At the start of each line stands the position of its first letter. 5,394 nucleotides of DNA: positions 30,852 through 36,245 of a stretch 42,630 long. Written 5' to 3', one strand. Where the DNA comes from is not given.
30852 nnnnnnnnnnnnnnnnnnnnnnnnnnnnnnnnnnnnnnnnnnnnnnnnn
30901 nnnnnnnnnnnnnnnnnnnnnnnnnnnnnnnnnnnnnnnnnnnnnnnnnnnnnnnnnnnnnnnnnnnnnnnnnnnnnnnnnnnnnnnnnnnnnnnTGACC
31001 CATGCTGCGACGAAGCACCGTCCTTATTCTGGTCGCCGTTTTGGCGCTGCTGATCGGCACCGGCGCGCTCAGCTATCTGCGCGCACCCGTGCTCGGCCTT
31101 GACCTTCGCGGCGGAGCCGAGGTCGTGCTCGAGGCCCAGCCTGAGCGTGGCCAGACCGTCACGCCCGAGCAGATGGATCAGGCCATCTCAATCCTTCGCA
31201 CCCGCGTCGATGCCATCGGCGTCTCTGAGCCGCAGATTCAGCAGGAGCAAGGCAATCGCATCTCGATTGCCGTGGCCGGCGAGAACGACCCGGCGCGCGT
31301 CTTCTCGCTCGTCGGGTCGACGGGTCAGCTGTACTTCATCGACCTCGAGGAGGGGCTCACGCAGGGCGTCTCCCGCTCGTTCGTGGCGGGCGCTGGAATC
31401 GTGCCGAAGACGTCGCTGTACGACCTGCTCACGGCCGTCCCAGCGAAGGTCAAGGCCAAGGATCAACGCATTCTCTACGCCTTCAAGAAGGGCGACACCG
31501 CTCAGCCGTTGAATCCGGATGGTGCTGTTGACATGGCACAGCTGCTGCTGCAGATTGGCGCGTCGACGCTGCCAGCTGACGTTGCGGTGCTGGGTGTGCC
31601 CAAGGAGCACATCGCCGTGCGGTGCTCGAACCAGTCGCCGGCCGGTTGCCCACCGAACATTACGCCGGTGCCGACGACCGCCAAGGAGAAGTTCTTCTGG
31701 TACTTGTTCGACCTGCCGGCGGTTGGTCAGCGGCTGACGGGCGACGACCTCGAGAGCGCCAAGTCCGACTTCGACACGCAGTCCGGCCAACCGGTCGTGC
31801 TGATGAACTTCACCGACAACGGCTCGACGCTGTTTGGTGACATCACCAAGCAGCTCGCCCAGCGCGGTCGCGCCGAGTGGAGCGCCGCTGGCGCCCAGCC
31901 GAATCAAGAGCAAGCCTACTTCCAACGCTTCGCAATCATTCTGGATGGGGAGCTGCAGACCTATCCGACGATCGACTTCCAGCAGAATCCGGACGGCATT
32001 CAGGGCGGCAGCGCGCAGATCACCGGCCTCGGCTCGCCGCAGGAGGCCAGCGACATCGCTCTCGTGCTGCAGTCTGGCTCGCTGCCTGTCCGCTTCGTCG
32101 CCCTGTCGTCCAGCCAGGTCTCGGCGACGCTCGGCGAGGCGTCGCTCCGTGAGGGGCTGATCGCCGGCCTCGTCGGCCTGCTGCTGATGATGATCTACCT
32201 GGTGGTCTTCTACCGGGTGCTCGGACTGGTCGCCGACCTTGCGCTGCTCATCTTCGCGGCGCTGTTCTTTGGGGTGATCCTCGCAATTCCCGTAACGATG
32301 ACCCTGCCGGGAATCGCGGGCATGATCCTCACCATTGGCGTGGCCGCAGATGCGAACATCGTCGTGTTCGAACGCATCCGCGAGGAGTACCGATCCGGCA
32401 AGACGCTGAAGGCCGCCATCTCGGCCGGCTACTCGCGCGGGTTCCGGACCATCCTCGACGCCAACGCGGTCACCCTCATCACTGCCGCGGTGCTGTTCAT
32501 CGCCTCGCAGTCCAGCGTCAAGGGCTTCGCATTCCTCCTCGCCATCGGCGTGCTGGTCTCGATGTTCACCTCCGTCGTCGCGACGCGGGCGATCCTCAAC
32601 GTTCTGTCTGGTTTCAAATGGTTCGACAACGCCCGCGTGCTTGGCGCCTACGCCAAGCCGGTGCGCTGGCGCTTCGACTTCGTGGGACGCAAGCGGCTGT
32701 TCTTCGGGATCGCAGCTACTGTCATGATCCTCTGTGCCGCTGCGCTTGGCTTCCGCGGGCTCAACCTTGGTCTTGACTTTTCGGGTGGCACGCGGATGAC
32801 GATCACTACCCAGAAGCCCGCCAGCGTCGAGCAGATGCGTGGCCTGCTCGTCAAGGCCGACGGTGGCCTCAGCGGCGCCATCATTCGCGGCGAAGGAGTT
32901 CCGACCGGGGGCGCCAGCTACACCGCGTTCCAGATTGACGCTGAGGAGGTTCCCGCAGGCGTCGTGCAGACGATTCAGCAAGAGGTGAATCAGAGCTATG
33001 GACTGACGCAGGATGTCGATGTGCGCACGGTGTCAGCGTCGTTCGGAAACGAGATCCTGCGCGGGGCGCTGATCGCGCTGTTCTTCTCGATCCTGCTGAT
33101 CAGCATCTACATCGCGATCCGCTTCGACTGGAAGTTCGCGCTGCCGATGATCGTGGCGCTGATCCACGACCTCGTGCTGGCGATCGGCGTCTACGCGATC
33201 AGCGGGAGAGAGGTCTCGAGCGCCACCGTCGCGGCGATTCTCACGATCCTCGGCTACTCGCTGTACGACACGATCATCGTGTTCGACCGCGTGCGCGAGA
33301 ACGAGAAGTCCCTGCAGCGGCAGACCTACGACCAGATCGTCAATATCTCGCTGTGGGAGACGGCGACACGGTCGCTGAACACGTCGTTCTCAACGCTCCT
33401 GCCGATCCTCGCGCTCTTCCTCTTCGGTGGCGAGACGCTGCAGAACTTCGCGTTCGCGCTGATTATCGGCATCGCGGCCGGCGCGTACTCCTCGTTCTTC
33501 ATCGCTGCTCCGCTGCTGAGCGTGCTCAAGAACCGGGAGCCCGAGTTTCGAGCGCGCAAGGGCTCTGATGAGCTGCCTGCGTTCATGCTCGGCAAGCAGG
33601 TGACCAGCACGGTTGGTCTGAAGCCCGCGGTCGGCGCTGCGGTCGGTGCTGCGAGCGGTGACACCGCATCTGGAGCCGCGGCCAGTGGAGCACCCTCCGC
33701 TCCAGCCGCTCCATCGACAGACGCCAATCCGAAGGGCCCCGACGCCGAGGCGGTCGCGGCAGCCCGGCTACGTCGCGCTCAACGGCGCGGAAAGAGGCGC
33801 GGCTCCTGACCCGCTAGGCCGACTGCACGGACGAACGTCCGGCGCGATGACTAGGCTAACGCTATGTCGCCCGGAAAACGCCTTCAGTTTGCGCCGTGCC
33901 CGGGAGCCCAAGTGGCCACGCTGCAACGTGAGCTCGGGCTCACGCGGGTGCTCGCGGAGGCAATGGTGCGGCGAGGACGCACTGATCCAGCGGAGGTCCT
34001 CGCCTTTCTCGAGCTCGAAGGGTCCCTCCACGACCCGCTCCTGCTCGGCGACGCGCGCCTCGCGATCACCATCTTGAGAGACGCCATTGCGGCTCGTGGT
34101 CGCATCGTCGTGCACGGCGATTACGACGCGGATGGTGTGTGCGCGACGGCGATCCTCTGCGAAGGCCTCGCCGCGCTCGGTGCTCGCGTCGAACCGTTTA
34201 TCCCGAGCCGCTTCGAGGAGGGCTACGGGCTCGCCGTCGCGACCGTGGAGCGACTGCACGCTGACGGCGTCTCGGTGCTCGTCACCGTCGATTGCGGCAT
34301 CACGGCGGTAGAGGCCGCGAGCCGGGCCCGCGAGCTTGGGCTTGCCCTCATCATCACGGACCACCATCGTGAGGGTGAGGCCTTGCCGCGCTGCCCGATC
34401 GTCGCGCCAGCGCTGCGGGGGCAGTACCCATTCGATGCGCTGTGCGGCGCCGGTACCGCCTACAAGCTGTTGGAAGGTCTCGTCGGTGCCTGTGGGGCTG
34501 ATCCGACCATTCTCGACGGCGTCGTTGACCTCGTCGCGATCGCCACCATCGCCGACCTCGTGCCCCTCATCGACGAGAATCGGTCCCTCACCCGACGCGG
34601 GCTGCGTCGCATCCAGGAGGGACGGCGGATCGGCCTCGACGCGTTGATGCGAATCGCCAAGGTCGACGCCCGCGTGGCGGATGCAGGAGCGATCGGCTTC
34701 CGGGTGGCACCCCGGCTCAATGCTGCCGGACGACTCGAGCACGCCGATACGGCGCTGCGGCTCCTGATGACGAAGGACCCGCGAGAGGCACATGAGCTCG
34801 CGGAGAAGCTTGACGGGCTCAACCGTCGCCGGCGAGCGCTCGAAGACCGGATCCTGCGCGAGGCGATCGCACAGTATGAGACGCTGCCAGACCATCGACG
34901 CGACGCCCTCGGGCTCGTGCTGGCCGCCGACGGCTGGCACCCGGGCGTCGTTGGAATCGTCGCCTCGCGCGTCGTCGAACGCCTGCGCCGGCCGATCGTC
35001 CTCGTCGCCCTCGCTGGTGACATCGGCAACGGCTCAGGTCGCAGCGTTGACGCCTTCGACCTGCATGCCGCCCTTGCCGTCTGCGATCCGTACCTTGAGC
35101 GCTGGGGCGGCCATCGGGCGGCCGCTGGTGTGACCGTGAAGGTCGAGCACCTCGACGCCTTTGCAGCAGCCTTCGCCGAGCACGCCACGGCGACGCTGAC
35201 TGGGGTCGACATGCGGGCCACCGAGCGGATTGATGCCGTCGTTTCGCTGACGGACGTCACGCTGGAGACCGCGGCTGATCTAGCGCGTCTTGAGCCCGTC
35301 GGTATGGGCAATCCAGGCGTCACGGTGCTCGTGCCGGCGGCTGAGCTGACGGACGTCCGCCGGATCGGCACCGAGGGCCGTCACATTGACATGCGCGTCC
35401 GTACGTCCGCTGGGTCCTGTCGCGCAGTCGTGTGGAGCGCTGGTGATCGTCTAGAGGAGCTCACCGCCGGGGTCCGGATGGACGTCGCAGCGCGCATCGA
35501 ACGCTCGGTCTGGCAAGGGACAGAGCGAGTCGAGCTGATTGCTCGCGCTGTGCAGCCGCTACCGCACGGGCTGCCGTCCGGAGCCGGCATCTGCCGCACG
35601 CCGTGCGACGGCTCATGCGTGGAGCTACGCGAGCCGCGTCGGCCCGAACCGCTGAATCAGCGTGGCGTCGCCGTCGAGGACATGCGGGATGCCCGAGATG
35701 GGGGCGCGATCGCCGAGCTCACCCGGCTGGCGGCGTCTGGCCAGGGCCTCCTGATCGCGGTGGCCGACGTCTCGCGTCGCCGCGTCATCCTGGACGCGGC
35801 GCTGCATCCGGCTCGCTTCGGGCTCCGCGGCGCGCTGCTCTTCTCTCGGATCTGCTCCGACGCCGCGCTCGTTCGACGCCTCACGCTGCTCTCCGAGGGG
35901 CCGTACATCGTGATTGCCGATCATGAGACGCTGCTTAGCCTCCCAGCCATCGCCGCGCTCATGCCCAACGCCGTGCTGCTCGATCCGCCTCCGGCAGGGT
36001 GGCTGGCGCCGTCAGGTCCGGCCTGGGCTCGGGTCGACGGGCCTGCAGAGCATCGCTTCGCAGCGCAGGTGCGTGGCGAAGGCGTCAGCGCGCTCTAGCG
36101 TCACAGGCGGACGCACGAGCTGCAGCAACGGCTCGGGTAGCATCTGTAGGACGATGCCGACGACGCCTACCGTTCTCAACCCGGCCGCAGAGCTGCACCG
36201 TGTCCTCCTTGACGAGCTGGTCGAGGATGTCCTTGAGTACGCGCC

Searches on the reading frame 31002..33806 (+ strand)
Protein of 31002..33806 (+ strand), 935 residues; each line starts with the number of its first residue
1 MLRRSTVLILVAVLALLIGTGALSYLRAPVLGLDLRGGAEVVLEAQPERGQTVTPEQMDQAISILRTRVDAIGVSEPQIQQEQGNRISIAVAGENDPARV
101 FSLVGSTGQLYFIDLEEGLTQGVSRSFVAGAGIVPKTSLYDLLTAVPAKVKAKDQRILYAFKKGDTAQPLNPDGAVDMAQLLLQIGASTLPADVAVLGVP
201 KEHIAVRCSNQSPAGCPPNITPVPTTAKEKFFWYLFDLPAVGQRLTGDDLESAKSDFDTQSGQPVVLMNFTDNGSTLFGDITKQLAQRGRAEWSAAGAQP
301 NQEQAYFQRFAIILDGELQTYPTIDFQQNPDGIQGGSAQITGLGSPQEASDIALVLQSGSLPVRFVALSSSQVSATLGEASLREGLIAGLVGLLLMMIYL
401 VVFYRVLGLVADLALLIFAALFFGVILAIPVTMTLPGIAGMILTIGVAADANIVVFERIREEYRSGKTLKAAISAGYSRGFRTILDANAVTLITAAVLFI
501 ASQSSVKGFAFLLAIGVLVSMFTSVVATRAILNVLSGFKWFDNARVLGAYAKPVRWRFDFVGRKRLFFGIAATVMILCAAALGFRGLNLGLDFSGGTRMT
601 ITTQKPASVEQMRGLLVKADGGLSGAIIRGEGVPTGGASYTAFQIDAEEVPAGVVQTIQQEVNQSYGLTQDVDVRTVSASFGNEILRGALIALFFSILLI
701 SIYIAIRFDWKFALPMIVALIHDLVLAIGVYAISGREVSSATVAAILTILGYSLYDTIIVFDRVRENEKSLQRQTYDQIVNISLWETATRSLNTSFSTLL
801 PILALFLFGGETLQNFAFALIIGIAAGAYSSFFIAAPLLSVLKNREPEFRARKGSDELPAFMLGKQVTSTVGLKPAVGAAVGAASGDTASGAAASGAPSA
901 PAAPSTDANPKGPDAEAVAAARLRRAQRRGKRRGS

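Call 24: search_protein_families(library=pfam, proteins=[window:31002-33806:+], max_evalue=0.001)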
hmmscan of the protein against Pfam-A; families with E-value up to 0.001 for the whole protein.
window:31002-33806:+ (935 aa): 5 families
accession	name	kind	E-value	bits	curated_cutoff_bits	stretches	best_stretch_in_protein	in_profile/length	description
PF02355.23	SecD_SecF_C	-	1.7e-75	253.1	20.5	2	664-844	8-188/189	Protein export membrane protein SecD/SecF, C-terminal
PF22599.2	SecDF_P1_head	-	1.3e-23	83.5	27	1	244-363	20-114/114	SecDF, P1 head subdomain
PF21760.3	SecD_1st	-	9.5e-17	60.6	27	1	58-115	1-58/60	Protein translocase subunit SecDF, P1 domain, N-terminal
PF07549.19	Sec_GG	-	7.3e-15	54.4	20.3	1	581-607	2-28/28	SecD/SecF GG Motif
PF03176.21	MMPL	-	6.7e-13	48.7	20.5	1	381-557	141-320/333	MMPL family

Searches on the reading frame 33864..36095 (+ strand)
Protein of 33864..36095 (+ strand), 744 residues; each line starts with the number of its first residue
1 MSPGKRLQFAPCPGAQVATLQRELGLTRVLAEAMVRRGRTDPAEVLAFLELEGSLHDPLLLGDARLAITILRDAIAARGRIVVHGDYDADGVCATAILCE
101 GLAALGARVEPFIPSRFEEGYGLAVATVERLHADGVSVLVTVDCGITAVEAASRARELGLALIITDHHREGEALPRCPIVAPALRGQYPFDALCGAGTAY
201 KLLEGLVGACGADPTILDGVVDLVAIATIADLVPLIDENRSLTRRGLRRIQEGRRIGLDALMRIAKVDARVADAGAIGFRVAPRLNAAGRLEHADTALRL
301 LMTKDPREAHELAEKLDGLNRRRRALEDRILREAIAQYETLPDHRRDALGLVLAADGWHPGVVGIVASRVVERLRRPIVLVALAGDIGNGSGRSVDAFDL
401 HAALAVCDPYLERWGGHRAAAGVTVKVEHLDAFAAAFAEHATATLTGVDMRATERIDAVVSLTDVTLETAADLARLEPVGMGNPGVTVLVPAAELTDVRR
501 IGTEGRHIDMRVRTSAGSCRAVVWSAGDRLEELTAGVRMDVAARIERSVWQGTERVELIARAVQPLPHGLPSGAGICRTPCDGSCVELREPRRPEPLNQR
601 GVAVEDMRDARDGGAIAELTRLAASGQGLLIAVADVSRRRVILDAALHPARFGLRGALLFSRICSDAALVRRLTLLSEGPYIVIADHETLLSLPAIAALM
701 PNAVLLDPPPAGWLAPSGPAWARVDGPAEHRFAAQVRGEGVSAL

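Call 24: search_protein_families(library=pfam, proteins=[window:33864-36095:+], max_evalue=0.001)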
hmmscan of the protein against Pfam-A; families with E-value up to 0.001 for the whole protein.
window:33864-36095:+ (744 aa): 3 families
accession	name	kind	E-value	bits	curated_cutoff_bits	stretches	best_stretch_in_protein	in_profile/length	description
PF01368.27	DHH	-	1.7e-21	77.2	28.1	1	80-228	1-125/125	DHH family, N-terminal domain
PF17768.7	RecJ_OB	-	8.1e-21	74.6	27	1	456-560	1-105/107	RecJ OB domain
PF02272.25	DHHA1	-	1.8e-11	44.8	25.9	1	352-439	6-98/102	DHHA1 domain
